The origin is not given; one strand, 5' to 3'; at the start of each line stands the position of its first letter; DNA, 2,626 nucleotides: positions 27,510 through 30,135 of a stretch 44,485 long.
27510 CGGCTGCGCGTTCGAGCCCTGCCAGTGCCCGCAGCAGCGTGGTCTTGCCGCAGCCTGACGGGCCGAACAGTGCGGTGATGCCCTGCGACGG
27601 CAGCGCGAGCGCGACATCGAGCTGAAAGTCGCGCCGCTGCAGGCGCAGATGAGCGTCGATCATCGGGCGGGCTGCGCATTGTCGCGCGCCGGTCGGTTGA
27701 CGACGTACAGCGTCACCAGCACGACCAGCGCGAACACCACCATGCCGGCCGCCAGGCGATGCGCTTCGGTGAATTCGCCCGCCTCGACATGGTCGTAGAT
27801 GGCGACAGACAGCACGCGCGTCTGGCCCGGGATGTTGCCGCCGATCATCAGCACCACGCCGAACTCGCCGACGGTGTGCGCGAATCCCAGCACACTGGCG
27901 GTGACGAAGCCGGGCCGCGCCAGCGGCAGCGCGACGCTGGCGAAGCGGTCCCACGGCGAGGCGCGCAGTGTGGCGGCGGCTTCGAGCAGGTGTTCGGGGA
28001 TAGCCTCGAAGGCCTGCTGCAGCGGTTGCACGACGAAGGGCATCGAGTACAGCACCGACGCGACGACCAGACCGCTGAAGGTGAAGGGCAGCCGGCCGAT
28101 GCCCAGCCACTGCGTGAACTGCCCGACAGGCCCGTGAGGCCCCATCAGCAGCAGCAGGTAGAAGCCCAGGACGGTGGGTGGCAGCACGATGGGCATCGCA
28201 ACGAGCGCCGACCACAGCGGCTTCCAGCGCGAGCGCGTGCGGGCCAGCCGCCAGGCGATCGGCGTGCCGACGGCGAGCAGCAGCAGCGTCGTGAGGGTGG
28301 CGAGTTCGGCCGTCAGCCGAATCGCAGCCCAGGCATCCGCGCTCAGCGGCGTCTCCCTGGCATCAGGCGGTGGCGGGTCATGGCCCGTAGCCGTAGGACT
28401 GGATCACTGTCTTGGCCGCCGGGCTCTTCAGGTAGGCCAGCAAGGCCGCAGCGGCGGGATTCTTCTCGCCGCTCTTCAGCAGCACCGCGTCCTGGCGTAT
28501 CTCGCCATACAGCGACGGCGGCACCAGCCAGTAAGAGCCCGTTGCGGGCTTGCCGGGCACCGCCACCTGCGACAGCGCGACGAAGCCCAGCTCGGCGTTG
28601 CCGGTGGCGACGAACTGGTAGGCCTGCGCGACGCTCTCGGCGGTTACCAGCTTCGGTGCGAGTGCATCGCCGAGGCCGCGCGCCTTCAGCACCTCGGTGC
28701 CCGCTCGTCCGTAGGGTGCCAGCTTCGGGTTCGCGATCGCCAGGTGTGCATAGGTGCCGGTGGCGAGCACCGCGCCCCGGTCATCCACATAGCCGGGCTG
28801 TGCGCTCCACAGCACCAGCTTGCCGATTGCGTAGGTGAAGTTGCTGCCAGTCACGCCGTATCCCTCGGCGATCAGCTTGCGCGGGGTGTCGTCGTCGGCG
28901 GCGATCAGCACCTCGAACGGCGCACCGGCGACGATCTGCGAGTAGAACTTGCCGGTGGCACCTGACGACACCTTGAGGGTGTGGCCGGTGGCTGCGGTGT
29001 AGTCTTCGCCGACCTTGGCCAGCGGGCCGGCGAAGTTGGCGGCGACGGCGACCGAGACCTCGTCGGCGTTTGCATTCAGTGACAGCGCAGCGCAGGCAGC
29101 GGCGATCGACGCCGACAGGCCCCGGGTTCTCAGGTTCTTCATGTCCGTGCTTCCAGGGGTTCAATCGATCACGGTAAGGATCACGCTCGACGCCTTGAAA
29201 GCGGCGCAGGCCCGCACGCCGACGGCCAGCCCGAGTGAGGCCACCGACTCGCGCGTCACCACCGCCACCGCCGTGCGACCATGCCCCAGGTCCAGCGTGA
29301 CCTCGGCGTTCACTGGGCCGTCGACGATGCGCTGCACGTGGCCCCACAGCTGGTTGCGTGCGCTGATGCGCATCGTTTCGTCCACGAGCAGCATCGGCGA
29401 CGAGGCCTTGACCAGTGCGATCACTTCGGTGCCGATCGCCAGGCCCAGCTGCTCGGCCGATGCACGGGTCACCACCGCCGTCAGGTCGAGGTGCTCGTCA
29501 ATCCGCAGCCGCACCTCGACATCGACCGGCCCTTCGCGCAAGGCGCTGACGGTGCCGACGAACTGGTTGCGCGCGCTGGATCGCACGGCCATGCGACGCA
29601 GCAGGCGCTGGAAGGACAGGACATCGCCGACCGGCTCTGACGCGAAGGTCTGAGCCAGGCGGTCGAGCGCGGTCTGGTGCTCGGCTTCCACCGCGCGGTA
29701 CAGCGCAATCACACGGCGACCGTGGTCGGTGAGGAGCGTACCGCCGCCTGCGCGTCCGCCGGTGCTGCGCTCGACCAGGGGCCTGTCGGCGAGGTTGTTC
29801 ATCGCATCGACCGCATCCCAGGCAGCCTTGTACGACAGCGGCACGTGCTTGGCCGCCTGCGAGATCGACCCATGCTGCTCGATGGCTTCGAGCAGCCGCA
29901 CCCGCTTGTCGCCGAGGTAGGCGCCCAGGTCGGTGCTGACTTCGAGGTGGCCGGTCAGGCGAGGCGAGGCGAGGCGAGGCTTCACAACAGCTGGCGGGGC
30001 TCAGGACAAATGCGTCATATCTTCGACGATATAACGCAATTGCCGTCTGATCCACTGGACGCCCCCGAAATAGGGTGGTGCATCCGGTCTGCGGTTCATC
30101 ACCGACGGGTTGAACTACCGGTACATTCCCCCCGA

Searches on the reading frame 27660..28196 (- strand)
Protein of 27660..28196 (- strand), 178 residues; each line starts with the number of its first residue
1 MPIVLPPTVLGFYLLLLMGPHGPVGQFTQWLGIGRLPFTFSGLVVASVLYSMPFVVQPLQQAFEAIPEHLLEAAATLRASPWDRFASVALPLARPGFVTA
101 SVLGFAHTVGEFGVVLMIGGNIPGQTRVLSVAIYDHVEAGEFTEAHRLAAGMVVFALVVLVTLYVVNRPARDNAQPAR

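Call 9: search_protein_families(library=pfam, proteins=[window:27660-28196:-], max_evalue=0.001)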
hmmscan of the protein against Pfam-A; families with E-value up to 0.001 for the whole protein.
window:27660-28196:- (178 aa): 1 family
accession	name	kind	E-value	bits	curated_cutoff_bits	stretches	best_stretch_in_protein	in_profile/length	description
PF00528.27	BPD_transp_1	-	2.9e-16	60.2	26.4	1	4-165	29-170/184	Binding-protein-dependent transport system inner membrane component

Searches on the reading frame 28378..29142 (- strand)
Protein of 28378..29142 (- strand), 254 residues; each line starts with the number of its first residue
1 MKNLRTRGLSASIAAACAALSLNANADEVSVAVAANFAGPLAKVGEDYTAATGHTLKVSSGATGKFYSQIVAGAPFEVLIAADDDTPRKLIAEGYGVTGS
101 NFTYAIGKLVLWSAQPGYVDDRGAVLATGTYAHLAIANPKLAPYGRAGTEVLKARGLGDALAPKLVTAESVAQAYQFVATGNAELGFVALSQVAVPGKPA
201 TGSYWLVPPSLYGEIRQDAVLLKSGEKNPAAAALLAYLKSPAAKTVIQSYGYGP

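Call 9: search_protein_families(library=pfam, proteins=[window:28378-29142:-], max_evalue=0.001)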
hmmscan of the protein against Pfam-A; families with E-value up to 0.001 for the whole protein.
window:28378-29142:- (254 aa): 2 families
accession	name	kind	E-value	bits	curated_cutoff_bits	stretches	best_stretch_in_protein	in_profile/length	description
PF13531.11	SBP_bac_11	-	1e-53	182.9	25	1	30-252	2-226/227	Bacterial extracellular solute-binding protein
PF01547.30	SBP_bac_1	-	2.3e-15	57.8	26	1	36-244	3-306/307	Bacterial extracellular solute-binding protein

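Call 30: find_encoding_contigs(protein=window:28378-29142:-, flank=10000, max_places=4)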
Protein window:28378-29142:- (254 aa): 1 contig read that carries it; 1 place shown.
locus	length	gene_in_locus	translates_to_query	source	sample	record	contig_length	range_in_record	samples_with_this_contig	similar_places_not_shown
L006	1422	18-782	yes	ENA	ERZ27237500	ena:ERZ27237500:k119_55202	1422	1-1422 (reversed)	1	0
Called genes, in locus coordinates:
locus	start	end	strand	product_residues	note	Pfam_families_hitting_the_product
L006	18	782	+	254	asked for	PF13531:SBP_bac_11, PF01547:SBP_bac_1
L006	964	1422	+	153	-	?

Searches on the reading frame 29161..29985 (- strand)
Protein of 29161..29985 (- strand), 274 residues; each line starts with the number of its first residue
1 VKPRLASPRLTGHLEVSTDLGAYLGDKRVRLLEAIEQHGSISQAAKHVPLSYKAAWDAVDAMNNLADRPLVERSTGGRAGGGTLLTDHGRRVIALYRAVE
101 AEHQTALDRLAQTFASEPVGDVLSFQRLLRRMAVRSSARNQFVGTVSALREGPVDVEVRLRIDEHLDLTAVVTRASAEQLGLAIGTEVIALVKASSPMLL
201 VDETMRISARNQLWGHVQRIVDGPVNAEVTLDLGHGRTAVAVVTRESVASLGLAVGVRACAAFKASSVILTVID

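Call 9: search_protein_families(library=pfam, proteins=[window:29161-29985:-], max_evalue=0.001)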
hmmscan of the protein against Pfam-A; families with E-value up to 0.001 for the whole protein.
window:29161-29985:- (274 aa): 2 families
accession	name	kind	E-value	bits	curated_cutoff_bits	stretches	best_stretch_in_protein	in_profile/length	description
PF03459.23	TOBE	-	7.8e-36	122.6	22.3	2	136-196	1-61/64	TOBE domain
PF00126.33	HTH_1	-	1.9e-09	37.7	26.6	1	28-90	3-60/60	Bacterial regulatory helix-turn-helix protein, lysR family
